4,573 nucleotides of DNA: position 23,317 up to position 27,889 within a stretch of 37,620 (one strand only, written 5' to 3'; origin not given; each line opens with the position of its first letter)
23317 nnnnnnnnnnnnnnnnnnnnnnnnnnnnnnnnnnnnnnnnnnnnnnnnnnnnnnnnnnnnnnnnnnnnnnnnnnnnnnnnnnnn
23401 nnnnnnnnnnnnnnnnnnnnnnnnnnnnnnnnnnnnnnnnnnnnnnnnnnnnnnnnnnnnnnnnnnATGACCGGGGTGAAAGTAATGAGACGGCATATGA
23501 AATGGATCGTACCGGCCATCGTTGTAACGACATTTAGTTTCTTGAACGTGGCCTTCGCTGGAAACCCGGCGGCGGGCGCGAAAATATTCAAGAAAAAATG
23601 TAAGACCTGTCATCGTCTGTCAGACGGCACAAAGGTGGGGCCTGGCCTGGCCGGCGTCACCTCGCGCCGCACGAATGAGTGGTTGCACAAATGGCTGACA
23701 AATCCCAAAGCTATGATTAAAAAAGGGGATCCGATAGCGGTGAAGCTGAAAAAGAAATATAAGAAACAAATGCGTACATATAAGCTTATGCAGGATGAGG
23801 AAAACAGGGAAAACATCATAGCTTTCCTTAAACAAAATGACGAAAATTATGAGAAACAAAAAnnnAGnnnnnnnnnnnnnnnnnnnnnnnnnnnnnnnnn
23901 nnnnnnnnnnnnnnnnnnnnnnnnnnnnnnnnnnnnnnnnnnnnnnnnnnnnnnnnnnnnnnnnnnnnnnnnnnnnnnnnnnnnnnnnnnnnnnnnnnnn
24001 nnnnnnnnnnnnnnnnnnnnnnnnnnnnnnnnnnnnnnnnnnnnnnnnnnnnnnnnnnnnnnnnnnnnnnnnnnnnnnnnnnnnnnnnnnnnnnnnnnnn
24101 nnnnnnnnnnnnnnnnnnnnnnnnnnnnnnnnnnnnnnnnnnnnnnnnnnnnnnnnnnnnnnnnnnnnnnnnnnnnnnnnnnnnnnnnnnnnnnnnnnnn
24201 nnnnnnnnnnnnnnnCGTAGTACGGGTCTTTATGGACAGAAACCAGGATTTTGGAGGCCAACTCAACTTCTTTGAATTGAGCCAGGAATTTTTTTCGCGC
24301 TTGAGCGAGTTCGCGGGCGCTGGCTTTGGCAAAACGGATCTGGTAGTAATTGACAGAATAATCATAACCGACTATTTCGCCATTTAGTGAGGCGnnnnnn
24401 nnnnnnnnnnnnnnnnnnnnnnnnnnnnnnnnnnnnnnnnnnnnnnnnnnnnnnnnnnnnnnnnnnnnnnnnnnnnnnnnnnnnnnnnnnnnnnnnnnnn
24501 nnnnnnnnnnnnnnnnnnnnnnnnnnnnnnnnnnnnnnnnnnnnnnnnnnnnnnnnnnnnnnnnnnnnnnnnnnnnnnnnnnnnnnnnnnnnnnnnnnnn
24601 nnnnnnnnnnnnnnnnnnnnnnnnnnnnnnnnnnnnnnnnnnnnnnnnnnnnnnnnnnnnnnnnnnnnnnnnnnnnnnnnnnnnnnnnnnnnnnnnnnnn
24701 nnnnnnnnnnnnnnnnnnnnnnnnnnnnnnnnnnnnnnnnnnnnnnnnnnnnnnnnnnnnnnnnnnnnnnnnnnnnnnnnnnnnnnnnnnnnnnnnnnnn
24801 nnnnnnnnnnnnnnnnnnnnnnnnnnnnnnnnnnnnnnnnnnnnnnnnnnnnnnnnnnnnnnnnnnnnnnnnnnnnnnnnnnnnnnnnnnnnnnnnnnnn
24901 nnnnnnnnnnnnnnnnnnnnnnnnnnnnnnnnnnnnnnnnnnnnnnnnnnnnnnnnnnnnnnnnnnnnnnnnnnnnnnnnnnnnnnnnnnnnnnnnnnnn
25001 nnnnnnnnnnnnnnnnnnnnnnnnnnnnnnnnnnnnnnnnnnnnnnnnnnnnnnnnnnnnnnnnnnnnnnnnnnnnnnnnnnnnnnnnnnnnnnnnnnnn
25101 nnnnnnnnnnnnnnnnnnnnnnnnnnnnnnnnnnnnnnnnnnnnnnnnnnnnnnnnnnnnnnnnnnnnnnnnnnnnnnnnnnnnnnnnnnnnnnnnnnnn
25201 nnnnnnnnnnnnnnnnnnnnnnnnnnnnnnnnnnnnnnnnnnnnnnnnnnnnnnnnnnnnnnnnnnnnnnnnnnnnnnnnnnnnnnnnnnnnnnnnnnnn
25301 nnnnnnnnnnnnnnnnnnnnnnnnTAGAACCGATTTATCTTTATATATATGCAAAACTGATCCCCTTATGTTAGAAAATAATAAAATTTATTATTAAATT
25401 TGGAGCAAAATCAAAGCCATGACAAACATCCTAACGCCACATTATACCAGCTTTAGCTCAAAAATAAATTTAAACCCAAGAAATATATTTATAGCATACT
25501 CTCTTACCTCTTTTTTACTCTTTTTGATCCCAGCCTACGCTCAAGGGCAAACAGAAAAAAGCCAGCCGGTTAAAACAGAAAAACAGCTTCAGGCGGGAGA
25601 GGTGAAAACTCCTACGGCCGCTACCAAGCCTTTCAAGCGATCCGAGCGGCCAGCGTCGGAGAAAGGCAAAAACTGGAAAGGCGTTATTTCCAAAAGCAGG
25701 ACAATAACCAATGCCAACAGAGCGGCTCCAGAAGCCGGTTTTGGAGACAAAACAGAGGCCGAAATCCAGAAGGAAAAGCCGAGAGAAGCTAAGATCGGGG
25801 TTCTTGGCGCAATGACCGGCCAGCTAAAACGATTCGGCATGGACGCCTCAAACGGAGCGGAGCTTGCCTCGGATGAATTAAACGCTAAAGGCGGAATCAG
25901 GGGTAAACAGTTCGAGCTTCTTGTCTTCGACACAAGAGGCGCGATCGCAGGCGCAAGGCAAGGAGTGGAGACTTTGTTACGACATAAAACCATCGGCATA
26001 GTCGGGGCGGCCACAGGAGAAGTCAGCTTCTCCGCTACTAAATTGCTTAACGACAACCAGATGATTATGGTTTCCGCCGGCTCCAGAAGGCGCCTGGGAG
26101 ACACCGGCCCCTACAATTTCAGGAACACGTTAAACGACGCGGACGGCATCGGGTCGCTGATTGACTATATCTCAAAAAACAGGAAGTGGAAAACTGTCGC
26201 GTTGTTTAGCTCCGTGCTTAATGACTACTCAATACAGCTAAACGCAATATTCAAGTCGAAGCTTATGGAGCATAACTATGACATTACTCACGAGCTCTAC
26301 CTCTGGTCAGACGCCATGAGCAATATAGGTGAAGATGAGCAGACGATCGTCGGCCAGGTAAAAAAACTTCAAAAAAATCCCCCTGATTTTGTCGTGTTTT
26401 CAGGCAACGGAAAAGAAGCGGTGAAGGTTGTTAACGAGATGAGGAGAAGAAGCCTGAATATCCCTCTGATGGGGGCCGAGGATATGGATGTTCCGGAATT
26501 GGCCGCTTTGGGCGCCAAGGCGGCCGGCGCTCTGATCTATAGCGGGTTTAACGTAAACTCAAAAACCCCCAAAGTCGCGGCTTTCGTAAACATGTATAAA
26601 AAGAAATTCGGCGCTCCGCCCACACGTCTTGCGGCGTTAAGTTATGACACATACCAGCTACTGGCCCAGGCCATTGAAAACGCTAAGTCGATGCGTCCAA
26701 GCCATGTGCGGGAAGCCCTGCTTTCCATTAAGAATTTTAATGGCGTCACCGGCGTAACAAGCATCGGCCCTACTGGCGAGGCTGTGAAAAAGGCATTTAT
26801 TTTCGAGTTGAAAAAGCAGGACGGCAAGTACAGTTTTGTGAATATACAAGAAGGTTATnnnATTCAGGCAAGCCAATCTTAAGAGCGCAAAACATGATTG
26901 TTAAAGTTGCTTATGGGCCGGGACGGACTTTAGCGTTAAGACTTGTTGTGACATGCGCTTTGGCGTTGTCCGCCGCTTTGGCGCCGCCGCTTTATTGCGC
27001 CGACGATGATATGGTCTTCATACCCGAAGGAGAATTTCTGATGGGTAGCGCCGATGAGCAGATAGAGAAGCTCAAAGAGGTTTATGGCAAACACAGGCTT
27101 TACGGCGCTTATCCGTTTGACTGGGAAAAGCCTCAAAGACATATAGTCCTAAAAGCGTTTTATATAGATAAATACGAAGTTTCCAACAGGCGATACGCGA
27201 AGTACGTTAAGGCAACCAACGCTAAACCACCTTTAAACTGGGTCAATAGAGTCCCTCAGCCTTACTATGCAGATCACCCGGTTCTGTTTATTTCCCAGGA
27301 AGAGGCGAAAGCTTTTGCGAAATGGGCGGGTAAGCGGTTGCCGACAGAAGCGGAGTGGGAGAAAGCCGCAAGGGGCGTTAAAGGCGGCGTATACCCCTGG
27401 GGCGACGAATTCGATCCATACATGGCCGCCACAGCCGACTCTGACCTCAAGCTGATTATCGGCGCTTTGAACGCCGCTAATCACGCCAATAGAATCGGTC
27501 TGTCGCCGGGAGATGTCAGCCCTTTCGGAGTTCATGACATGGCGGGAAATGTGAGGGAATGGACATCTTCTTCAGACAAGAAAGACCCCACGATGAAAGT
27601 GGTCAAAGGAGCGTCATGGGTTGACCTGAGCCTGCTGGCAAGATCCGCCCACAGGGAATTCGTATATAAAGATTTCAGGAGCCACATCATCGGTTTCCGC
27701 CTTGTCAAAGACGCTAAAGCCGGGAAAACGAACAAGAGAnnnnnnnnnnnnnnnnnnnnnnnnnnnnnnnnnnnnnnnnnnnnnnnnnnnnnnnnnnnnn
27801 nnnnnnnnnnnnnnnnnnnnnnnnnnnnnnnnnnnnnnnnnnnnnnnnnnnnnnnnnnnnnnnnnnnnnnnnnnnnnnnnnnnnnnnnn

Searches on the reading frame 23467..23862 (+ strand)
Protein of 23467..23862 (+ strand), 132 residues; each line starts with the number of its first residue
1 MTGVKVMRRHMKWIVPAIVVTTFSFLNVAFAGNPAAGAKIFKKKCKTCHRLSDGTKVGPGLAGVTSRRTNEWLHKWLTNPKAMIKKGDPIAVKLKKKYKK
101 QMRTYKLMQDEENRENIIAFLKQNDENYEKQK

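Call 23: search_protein_families(library=pfam, proteins=[window:23467-23862:+], max_evalue=0.001)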
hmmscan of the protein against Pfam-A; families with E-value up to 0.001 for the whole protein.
window:23467-23862:+ (132 aa): 2 families
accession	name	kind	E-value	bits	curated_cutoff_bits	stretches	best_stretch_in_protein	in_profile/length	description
PF00034.26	Cytochrom_C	-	8.1e-12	46.7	21.3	1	35-123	2-88/90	Cytochrome c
PF13442.11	Cytochrome_CBB3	-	2e-06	28.4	27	1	33-121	2-68/68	Cytochrome C oxidase, cbb3-type, subunit III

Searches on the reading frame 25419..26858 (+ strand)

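Call 23: search_protein_families(library=pfam, proteins=[window:25419-26858:+], max_evalue=0.001)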
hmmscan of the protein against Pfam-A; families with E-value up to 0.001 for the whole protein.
window:25419-26858:+ (480 aa): 3 families
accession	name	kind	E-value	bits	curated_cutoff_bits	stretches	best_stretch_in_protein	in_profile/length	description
PF13458.12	Peripla_BP_6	-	4.4e-46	158.6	31.7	1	124-467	2-340/343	Periplasmic binding protein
PF01094.35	ANF_receptor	-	3.8e-22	79.2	25.4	1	146-465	5-351/353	Receptor family ligand binding region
PF13433.12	Peripla_BP_5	-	4.4e-20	72.5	27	2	247-475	124-346/363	Periplasmic binding protein domain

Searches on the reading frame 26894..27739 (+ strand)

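Call 23: search_protein_families(library=pfam, proteins=[window:26894-27739:+], max_evalue=0.001)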
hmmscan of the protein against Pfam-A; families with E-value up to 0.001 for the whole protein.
window:26894-27739:+ (282 aa): 1 family
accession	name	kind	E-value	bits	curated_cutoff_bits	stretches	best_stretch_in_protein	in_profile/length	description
PF03781.23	FGE-sulfatase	-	8.4e-50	170.2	23.3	1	38-272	3-255/255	Sulfatase-modifying factor enzyme 1-like domain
